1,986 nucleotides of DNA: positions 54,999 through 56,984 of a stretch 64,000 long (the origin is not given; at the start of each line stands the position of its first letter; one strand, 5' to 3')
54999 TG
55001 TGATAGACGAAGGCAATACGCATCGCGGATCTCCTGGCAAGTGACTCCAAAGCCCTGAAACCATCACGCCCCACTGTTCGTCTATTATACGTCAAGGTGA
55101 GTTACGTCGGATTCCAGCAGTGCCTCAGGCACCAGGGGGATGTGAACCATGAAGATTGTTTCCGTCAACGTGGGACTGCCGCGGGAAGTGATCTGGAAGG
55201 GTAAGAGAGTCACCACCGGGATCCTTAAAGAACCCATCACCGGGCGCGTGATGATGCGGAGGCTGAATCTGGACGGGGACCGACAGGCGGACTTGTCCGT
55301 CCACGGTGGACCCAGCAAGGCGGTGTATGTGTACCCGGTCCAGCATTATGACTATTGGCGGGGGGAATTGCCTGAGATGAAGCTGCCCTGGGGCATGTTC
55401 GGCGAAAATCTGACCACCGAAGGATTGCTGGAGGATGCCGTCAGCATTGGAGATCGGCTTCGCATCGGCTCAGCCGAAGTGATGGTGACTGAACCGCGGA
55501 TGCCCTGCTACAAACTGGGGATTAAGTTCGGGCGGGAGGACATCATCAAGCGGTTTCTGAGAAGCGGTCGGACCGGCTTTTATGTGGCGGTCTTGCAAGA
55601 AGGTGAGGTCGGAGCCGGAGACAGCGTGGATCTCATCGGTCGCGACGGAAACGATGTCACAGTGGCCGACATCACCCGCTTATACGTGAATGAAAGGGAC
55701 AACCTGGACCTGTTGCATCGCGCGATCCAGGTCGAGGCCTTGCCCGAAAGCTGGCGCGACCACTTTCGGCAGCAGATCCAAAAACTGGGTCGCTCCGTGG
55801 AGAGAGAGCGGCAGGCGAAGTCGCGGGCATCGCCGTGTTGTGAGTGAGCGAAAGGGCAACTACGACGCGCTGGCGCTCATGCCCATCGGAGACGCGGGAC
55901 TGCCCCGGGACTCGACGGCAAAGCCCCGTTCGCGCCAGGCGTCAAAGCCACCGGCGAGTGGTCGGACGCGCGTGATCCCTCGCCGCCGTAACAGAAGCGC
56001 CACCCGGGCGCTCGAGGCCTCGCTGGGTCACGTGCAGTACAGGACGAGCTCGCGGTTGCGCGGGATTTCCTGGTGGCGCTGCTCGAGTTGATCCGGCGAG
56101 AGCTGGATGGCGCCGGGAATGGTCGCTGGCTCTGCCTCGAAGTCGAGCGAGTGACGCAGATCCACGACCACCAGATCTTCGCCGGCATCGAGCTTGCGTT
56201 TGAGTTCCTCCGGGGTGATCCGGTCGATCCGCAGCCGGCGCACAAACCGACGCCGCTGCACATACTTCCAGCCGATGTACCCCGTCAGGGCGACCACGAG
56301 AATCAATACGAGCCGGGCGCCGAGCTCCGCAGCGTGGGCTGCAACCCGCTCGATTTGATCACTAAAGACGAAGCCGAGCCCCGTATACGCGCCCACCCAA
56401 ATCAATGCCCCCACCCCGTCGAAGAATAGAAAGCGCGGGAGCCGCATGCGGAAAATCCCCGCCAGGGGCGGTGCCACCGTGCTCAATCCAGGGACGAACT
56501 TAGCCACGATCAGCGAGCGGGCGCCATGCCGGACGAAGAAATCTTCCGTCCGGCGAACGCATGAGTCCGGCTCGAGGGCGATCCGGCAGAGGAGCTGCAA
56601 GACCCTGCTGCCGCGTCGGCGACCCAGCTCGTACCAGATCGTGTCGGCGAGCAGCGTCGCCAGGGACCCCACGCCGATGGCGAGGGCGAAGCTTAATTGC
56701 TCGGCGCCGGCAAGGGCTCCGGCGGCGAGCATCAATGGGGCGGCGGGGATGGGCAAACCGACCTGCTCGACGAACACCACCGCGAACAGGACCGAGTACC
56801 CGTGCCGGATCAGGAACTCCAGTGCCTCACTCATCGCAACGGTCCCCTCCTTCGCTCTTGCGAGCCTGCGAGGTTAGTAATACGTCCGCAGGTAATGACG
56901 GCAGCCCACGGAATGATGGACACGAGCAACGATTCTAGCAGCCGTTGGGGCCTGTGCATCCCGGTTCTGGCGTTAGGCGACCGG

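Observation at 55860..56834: DedA-rhodanese fusion with UGA exactly at the rhodanese catalytic-loop cysteine position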

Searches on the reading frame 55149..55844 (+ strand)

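Call 26: search_protein_families(library=ncbifam, proteins=[window:55149-55844:+], max_evalue=0.001)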
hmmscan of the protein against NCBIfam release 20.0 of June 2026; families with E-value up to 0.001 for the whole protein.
seq(232 aa): 2 families
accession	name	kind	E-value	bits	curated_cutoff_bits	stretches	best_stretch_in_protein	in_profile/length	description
NF008577.1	PRK11536.1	equivalog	5.2e-40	137.2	294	1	18-212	15-210/222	6-hydroxyaminopurine reductase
NF011069.0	PRK14499.1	equivalog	0.00035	19.8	457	1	79-164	224-307/308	cyclic pyranopterin monophosphate synthase MoaC/MOSC-domain-containing protein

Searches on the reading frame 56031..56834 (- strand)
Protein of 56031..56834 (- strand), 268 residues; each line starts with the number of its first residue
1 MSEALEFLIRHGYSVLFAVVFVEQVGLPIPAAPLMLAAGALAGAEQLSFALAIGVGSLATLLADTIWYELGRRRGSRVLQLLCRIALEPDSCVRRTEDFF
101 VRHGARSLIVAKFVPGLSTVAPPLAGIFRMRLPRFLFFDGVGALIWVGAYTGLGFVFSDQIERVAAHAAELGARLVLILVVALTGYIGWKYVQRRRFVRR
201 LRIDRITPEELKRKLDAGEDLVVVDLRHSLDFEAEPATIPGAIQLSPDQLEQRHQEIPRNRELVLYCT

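Call 46: list_cluster_members(proteins=[window:56031-56834:-, P0044, P0095, P0010, P0001])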
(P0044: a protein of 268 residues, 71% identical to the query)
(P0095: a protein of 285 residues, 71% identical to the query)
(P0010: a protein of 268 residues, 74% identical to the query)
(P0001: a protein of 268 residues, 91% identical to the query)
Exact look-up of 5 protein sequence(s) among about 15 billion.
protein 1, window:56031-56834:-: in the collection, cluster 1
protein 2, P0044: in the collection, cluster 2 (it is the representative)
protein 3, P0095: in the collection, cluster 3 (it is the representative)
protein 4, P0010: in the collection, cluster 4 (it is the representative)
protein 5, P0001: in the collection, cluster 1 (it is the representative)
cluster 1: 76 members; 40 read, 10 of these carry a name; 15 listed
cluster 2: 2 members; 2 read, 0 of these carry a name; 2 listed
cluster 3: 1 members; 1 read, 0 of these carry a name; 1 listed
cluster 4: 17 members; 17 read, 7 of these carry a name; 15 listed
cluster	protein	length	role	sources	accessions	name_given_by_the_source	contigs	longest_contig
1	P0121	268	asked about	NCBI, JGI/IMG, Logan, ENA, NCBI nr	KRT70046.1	MAG: hypothetical protein XU15_C0007G0120 [candidate division NC10 bacterium CSP1-5]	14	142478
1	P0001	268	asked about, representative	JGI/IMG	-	-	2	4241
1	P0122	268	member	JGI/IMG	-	membrane protein DedA with SNARE-associated domain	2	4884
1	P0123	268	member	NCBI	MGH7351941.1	MAG: VTT domain-containing protein [Candidatus Methylomirabilales bacterium]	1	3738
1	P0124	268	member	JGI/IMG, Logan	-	membrane protein DedA with SNARE-associated domain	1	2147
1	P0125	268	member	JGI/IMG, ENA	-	membrane protein DedA with SNARE-associated domain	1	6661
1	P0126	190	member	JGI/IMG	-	hypothetical protein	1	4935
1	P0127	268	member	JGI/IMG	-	membrane protein DedA with SNARE-associated domain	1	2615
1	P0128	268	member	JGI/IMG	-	membrane protein DedA with SNARE-associated domain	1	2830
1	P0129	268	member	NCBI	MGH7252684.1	MAG: VTT domain-containing protein [Nitrospiraceae bacterium]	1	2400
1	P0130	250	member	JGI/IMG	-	membrane protein DedA with SNARE-associated domain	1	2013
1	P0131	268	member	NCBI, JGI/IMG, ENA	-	-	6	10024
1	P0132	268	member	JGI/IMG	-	-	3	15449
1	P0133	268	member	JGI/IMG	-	-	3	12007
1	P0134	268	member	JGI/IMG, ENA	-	-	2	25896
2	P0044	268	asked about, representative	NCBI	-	-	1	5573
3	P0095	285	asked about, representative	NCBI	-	-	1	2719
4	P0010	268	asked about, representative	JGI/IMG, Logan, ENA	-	-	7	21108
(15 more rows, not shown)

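Call 65: find_encoding_contigs(protein=window:56031-56834:-, flank=10000, max_places=3)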
Protein window:56031-56834:- (268 aa): 23 contigs read that carry it; 3 places shown.
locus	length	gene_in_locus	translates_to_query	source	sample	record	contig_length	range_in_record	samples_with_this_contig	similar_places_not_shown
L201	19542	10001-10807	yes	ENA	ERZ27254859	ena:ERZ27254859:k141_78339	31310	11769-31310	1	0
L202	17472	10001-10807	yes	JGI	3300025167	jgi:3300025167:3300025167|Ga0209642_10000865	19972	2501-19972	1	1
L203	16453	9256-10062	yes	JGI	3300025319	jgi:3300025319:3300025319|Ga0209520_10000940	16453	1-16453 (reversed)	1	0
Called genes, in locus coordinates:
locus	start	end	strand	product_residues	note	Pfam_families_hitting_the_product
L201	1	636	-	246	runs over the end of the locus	PF03745:DUF309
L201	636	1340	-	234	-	PF01656:CbiA, PF13500:AAA_26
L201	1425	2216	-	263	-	PF01063:Aminotran_4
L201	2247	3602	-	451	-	PF00202:Aminotran_3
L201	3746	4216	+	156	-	PF22381:Staph_reg_Sar_Rot, PF12802:MarR_2, PF01047:MarR, PF13463:HTH_27 (weak)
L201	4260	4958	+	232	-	PF02678:Pirin, PF07883:Cupin_2, PF17954:Pirin_C_2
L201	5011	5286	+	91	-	PF00210:Ferritin (weak)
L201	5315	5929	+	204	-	PF14512:TM1586_NiRdase (weak), PF00881:Nitroreductase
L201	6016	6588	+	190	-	PF00891:Methyltransf_2 (weak), PF06325:PrmA, PF08123:DOT1 (weak), PF01170:UPF0020 (faint), PF13847:Methyltransf_31, PF13649:Methyltransf_25, PF08241:Methyltransf_11 (weak)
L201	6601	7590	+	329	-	PF08240:ADH_N, PF16912:Glu_dehyd_C (weak), PF00107:ADH_zinc_N, PF13602:ADH_zinc_N_2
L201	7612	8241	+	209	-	PF03807:F420_oxidored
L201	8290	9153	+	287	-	PF01738:DLH, PF00326:Peptidase_S9 (faint), PF00561:Abhydrolase_1 (faint)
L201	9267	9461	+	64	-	-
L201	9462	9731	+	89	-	PF02566:OsmC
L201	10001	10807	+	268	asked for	PF09335:VTT_dom, PF00581:Rhodanese (weak)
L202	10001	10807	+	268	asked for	PF09335:VTT_dom, PF00581:Rhodanese (weak)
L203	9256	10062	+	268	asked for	PF09335:VTT_dom, PF00581:Rhodanese (weak)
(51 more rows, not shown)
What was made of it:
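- Checked: The identical 268-aa ORF is carried by at least 23 independently assembled contigs (call 65).
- The identical sequence occurs in at least 23 independent contigs (call 65).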
